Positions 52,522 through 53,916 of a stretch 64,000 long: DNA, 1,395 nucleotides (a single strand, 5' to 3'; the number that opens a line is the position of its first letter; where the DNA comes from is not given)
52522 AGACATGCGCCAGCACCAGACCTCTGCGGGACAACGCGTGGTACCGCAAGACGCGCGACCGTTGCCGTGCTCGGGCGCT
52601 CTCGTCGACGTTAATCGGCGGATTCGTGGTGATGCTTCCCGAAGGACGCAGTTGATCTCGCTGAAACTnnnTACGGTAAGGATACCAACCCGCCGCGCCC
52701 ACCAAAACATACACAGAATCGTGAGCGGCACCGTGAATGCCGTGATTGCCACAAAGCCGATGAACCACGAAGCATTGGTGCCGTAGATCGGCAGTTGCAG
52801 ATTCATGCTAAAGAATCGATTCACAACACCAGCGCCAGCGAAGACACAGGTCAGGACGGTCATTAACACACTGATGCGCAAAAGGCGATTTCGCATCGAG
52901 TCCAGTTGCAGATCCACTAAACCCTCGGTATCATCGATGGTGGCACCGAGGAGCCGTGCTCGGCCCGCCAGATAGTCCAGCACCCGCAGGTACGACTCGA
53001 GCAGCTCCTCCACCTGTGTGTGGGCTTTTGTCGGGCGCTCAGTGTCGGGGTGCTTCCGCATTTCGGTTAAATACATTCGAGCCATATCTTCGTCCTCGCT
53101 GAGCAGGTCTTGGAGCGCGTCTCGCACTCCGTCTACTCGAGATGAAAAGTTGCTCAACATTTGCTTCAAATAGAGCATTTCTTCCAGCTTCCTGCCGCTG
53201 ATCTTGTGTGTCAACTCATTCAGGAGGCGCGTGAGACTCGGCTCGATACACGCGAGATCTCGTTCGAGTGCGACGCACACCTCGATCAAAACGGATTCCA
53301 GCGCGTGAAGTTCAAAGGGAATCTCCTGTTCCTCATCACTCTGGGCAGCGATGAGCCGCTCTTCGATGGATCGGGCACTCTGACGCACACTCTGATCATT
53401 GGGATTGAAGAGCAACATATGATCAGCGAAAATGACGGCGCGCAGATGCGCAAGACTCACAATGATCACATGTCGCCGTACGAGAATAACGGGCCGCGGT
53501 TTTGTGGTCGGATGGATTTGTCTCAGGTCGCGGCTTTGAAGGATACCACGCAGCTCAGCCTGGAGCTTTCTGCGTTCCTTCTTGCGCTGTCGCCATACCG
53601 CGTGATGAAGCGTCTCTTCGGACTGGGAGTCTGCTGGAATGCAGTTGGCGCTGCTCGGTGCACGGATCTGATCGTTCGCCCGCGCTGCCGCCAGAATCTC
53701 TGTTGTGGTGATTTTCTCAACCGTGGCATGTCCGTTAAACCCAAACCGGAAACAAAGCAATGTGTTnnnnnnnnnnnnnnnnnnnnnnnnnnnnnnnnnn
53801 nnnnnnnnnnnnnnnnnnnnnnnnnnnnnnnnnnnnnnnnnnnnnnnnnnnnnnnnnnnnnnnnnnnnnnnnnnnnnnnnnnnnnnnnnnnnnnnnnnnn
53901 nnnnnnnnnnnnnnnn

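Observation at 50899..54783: Convergent Mrs2/CorA paralog pair in which one copy carries SMN instead of the canonical GMN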

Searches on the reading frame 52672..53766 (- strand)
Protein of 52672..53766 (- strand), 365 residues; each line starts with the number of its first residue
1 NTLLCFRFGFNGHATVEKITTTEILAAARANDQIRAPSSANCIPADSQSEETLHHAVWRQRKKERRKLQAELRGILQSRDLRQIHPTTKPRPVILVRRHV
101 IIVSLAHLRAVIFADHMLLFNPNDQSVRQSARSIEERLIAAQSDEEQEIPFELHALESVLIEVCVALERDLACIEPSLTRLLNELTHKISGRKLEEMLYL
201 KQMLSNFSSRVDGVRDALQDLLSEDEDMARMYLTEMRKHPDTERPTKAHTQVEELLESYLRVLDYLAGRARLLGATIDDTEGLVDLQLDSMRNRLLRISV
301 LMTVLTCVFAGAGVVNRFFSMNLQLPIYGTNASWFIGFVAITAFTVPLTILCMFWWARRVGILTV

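Call 24: search_protein_representatives(protein=window:52672-53766:-)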
Query: 365 residues. Proteins with E-value up to 0.001 (for the whole library): 2097; up to 1e-10: 1167; up to 1e-30: 102. The best 150 are listed.
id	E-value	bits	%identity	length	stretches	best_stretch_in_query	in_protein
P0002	3.1e-180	615.3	76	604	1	1-364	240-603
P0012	3.8e-99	348.7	49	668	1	1-363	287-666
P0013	9.6e-79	281.6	100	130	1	236-365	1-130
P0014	1.9e-75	270.8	41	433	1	3-362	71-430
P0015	2.2e-75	270.6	43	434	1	3-361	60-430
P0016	2.1e-62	227.9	33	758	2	76-362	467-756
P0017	2.3e-62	227.7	41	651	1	73-363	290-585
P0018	2.7e-60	221.0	38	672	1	3-354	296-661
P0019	8.5e-60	219.3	38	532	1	37-362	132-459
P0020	1.0e-58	215.7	38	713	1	5-359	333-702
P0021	2.9e-57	211.0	38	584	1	60-350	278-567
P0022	2.9e-57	211.0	40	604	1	76-362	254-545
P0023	4.7e-57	210.3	41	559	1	61-347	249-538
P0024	1.3e-56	208.9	40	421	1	76-363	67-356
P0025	1.4e-56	208.7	41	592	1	73-362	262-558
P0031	8.9e-55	202.8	39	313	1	64-354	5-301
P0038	7.0e-53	196.6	36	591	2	75-361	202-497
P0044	5.4e-51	190.4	40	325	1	102-362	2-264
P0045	6.3e-51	190.1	41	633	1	60-355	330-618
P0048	2.1e-49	185.1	29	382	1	1-357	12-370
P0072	1.5e-38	149.5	37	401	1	75-330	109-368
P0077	2.6e-34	135.5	27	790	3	76-345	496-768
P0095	1.3e-31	126.7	29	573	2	79-329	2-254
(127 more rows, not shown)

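Call 26: list_cluster_members(proteins=[P0012, P0014, P0015, P0016, P0017, P0018, P0019, P0077, P0095, P0048])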
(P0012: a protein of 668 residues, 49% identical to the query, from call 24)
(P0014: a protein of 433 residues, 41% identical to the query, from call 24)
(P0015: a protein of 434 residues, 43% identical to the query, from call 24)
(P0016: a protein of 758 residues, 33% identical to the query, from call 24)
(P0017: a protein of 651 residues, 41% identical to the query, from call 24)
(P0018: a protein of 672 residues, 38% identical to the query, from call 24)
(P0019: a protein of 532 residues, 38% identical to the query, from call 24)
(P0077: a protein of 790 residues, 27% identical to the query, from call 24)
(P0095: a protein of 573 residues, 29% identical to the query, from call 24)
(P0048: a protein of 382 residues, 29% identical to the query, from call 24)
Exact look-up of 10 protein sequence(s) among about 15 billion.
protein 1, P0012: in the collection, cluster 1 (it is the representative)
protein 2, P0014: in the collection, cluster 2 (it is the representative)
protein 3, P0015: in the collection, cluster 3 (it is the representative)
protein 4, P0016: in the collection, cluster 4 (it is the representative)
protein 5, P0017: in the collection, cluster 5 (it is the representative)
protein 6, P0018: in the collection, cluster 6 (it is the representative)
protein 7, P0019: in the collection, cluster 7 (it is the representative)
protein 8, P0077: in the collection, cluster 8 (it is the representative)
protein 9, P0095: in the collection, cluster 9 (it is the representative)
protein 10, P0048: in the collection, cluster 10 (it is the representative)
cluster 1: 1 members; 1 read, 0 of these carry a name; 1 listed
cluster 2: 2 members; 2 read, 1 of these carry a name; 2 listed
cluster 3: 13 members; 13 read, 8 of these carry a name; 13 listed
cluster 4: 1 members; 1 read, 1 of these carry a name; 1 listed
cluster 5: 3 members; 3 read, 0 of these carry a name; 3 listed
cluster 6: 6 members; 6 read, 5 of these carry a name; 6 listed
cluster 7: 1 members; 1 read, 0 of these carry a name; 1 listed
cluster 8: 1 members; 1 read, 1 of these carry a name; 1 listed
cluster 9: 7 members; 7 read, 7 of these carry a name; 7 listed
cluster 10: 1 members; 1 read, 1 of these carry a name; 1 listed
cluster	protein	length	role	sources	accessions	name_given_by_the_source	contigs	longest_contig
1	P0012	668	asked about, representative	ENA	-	-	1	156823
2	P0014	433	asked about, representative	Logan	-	-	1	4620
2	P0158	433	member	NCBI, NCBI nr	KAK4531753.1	hypothetical protein CCYA_CCYA09G2610 [Cyanidiococcus yangmingshanensis]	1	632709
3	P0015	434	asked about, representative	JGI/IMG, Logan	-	magnesium transporter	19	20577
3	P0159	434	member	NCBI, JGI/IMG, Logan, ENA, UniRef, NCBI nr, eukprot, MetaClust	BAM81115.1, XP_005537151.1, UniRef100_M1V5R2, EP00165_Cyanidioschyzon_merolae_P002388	similar to mitochondrial magnesium transporter Mrs2p [Cyanidioschyzon merolae strain 10D] | magnesium transporter | Magnesium transporter n=1 Tax=Cyanidioschyzon merolae (strain NIES-3377 / 10D) ...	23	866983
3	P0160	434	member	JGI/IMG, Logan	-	magnesium transporter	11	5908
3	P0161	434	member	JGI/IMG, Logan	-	magnesium transporter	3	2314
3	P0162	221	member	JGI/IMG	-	hypothetical protein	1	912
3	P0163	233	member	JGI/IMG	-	magnesium transporter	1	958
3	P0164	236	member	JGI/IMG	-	magnesium transporter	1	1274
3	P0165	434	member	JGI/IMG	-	magnesium transporter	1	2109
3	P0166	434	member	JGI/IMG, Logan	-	-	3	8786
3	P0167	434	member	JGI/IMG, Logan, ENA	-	-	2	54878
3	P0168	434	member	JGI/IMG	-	-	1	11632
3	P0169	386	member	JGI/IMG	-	-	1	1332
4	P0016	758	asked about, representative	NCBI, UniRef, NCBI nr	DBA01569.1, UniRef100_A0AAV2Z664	TPA: hypothetical protein N0F65_011540 [Lagenidium giganteum] | Magnesium transporter n=1 Tax=Lagenidium giganteum TaxID=4803 RepID=A0AAV2Z664_9STRA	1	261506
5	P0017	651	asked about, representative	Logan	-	-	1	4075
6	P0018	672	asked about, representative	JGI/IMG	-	magnesium transporter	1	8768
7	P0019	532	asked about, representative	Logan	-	-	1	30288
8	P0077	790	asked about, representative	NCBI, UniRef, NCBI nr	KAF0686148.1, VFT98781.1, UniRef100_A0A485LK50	Aste57867_22113 [Aphanomyces stellatus] | Aste57867_22113 protein n=1 Tax=Aphanomyces stellatus TaxID=120398 RepID=A0A485LK50_9STRA | hypothetical protein As57867_022044 [Aphanomyces stellatus]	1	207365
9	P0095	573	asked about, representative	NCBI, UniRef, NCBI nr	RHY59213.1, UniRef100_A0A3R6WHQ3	hypothetical protein DYB34_006088 [Aphanomyces astaci] | Magnesium transporter n=1 Tax=Aphanomyces astaci TaxID=112090 RepID=A0A3R6WHQ3_APHAT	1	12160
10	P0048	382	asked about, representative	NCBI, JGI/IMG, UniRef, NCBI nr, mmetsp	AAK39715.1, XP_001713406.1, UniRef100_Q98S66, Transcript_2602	Mrs2p (nucleomorph) [Guillardia theta] | Magnesium transporter n=1 Tax=Guillardia theta TaxID=55529 RepID=Q98S66_GUITH | Mrs2p [Guillardia theta]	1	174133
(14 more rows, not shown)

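Call 35: find_homologous_proteins(query=A1, max_evalue=1e-20)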
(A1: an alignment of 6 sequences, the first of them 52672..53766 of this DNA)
Query A1 (6 sequences) (365 aa, profile of the alignment): 17 proteins with E <= 1e-20 among 8000 candidates.
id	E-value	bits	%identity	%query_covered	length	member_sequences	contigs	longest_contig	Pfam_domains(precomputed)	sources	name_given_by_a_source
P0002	4.0e-189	647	76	100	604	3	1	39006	PF01544.24,PF22099.2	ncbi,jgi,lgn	jgi:magnesium transporter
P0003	6.0e-189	646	78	100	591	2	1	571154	PF01544.24,PF22099.2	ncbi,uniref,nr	ncbi:magnesium ion transporter [Cyanidiococcus yangmingshanensis]|uniref:Magnesium transporter n=1 T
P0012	1.9e-178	611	46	100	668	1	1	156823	PF22099.2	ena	-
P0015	1.9e-172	592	41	99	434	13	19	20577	PF22099.2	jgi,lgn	jgi:magnesium transporter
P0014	4.5e-172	590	40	99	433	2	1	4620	PF22099.2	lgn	-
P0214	6.4e-166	570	39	99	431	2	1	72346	PF22099.2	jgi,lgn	jgi:Mg2+ and Co2+ transporter CorA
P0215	1.8e-156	539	41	98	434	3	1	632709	PF01544.24,PF22099.2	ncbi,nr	ncbi:hypothetical protein CCYA_CCYA09G2714 [Cyanidiococcus yangmingshanensis]|nr:hypothetical protei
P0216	8.7e-154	530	42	100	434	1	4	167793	PF22099.2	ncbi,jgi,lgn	jgi:magnesium transporter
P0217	3.5e-152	525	41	99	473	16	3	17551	PF22099.2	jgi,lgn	jgi:regulator of replication initiation timing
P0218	2.4e-141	489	41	98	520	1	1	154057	PF22099.2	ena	-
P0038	1.8e-87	312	36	79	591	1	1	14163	PF01544.24,PF22099.2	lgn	-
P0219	2.3e-82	295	38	78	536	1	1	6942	PF01544.24,PF22099.2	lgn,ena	-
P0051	1.2e-80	290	35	84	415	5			PF22099.2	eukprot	eukprot:CAMPEP_0184679160 /NCGR_PEP_ID=MMETSP0312-20130426/1985_1 /TAXON_ID=31354 /ORGANISM="Compsop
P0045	3.0e-80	288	39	84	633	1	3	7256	PF01544.24,PF22099.2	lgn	-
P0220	9.6e-59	217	39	60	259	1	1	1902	PF22099.2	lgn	-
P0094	1.9e-45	174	32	79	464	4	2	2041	PF22099.2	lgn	-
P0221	5.1e-30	123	30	67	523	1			PF22099.2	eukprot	eukprot:gene9201-19079_t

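Call 37: list_cluster_members(proteins=[P0217, P0218, P0214, P0216, P0219, P0038, P0045, P0044, P0031, P0072])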
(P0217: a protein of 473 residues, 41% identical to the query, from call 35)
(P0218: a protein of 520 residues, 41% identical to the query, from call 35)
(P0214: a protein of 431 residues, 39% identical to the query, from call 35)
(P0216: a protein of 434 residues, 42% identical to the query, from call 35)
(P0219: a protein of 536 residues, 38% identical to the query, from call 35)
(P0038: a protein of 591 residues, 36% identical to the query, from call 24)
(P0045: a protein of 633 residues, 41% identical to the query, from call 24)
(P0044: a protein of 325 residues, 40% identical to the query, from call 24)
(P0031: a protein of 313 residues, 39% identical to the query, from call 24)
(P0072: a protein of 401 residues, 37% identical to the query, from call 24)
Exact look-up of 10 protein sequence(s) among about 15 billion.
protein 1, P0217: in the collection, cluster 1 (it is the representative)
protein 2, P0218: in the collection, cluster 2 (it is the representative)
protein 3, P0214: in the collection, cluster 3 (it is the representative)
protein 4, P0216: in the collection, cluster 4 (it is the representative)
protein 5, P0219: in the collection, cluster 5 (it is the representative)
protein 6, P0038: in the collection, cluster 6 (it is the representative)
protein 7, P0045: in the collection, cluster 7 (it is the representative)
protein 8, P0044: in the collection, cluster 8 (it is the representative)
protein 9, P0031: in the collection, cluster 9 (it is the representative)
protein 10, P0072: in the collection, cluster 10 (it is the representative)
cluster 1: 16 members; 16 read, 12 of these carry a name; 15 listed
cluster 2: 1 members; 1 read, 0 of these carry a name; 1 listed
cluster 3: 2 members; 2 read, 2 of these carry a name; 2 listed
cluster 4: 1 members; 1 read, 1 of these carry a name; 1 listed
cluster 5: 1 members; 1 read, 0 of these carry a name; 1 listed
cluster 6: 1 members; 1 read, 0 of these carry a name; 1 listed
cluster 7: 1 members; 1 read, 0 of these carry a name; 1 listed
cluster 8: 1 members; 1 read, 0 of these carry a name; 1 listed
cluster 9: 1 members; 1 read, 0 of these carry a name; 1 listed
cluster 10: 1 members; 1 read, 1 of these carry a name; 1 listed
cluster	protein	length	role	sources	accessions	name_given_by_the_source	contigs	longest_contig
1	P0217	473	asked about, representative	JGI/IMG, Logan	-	regulator of replication initiation timing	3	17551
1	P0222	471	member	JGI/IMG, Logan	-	regulator of replication initiation timing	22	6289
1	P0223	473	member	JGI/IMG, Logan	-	regulator of replication initiation timing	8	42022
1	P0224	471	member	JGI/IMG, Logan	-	regulator of replication initiation timing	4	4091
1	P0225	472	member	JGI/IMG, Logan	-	regulator of replication initiation timing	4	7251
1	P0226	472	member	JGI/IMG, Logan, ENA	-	regulator of replication initiation timing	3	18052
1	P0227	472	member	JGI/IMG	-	regulator of replication initiation timing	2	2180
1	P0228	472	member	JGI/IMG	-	regulator of replication initiation timing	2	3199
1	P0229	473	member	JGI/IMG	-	regulator of replication initiation timing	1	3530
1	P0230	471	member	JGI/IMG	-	regulator of replication initiation timing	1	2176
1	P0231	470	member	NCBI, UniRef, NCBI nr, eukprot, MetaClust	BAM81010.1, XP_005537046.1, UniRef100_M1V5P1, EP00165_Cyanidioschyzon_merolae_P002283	similar to mitochondrial magnesium transporter Mrs2p [Cyanidioschyzon merolae strain 10D] | Magnesium transporter n=1 Tax=Cyanidioschyzon merolae (strain NIES-3377 / 10D) ... | XP_005537046.1 similar to mitochondrial magnesium transporter Mrs2p [Cyanidioschyzon ...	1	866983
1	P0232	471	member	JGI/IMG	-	regulator of replication initiation timing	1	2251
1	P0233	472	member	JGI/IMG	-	-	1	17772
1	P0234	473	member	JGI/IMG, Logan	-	-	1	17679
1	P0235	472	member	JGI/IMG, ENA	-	-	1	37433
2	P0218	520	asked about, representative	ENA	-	-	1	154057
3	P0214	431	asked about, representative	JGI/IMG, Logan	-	Mg2+ and Co2+ transporter CorA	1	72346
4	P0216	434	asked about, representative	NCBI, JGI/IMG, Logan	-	magnesium transporter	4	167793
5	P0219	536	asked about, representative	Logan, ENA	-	-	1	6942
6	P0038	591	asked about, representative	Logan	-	-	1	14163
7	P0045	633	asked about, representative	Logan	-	-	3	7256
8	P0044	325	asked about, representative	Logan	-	-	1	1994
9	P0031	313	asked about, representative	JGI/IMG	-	-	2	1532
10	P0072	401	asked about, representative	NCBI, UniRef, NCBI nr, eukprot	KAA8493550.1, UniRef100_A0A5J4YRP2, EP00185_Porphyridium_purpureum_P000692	Mitochondrial inner membrane magnesium transporter mrs2 [Porphyridium purpureum] | Magnesium transporter n=1 Tax=Porphyridium purpureum TaxID=35688 RepID=A0A5J4YRP2_PORPP | POR1047..scf236_6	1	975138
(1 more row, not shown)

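Call 43: search_solved_structures(query=window:52672-53766:-, max_evalue=0.001, show_alignments=3)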
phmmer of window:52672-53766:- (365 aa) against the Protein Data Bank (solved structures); distinct sequences matched with E-value up to 0.001: 6.
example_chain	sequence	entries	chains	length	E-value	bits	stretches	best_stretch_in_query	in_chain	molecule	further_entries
8q8p_A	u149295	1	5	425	2.8e-37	132.1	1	74-355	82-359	Magnesium channel Mrs2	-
8q8q_A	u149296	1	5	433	2.9e-37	132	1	74-355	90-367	Magnesium channel Mrs2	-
3rkg_A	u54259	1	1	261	1.5e-19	73.8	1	76-295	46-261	Magnesium transporter MRS2, mitochondrial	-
8tul_A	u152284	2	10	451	4.3e-18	69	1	64-329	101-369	Magnesium transporter MRS2 homolog, mitochondrial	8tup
8ip3_A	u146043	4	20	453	4.3e-18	69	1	64-329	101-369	Magnesium transporter MRS2 homolog, mitochondrial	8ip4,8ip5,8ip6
8ts1_A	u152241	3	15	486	5.5e-18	68.7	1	64-329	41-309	Magnesium transporter MRS2 homolog, mitochondrial, Soluble cytochrome b562 fusion protein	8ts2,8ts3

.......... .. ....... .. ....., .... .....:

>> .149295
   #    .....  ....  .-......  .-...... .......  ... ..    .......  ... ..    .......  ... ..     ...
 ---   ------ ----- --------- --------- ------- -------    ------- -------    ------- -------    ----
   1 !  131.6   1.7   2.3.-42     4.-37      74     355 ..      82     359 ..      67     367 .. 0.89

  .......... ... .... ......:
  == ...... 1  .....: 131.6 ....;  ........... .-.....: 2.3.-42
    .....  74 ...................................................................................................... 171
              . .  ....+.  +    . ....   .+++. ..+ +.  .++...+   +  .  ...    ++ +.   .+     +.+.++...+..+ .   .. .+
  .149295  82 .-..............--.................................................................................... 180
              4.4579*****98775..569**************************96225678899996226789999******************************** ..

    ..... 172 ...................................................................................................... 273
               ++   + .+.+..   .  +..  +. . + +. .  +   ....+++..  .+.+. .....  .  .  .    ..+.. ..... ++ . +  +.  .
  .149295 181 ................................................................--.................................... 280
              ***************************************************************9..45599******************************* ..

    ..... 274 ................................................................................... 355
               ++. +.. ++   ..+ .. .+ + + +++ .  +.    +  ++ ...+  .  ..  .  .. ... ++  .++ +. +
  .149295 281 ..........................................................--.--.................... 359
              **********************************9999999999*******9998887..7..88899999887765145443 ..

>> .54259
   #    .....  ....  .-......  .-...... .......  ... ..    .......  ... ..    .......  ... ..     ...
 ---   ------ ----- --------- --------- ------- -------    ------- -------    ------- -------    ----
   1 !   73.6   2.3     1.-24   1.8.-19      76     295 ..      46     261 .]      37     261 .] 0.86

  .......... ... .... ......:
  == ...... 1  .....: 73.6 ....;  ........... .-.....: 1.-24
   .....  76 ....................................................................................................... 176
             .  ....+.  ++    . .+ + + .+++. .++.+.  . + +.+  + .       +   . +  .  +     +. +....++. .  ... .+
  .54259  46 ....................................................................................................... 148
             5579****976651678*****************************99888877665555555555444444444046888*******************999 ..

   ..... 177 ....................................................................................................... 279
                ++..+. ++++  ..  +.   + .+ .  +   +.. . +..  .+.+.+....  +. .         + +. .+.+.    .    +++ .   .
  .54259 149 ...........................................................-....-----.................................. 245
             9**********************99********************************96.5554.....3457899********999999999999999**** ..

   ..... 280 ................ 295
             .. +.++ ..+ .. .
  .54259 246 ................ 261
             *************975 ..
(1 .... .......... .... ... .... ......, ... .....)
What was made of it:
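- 52810..52884 (-): Gene B, pore helix TM1. It carries R631/N632 (CtMrs2 R413/N414) just upstream and the T427 equivalent. Residue-by-residue mapping on CtMrs2 (call 43).
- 52801..52809 (-): Gene B, SMN filter codons AGC ATG AAT (S659 M660 N661 of the long frame; S566 of the 611-aa protein). Ser is aligned to G441 of CtMrs2 (call 43).
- On CorA/Mrs2/Alr1 superfamily (2-TM-GxN; Pfam PF22099 MRS2-like, PF01544 CorA): Aligned with TM1 and TM2 of CtMrs2 (call 43).
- CtMrs2 E 2.8e-37, with Ser on G441 and with R413, N414, T427 and N443 kept (call 43). Met, Asn, the gate Arg and the pore Thr are all kept (call 43).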

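Call 52: predict_structure(alignment_id=A2)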
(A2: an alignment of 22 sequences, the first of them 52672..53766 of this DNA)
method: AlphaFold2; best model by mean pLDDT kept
length: 365 residues; sequences in the alignment: 22
mean_pLDDT: 81.8   pTM: 0.68
mean pLDDT of the five models: 81.8, 79.7, 78.0, 77.5, 77.5
residues with pLDDT >= 90: 133; 70-90: 170; 50-70: 46; < 50: 16
segments of 3 or more residues with pLDDT < 50: 35-48
pLDDT, mean of each block of 10 residues (from residue 1): 87 88 76 44 42 64 63 68 79 89 92 92 92 93 76 94 94 92 85 90 94 94 90 84 80 94 95 91 85 85 86 77 55 77 85 84 62
secondary structure, 60 per line:
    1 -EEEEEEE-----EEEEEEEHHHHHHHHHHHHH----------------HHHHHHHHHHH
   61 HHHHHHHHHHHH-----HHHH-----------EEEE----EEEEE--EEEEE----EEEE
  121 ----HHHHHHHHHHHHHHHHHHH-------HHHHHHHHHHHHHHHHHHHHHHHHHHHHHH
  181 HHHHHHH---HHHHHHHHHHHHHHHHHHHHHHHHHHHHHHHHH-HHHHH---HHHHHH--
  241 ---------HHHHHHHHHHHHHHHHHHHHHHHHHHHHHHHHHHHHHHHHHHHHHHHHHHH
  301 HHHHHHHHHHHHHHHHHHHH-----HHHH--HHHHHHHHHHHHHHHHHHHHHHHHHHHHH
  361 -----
elements in order: E2-8 E14-20 H21-33 H50-72 H78-81 E93-96 E101-105 E108-112 E117-120 H125-143 H151-187 H191-223 H225-229 H233-238 H250-320 H326-329 H332-360
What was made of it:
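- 52669..53766 (-): Gene B, conserved Mrs2 core (alpha/beta N-terminal domain, stalk helix, TM1, filter loop, TM2). AF2 model pLDDT 81.8 (call 52).
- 52699..52767 (-): Gene B, TM2. AF2 helix 332-360 of the core (call 52).
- On CorA/Mrs2/Alr1 superfamily (2-TM-GxN; Pfam PF22099 MRS2-like, PF01544 CorA): AF2 helices 250-320 and 332-360 of the core (call 52).
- AF2 pLDDT 81.8 (call 52).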
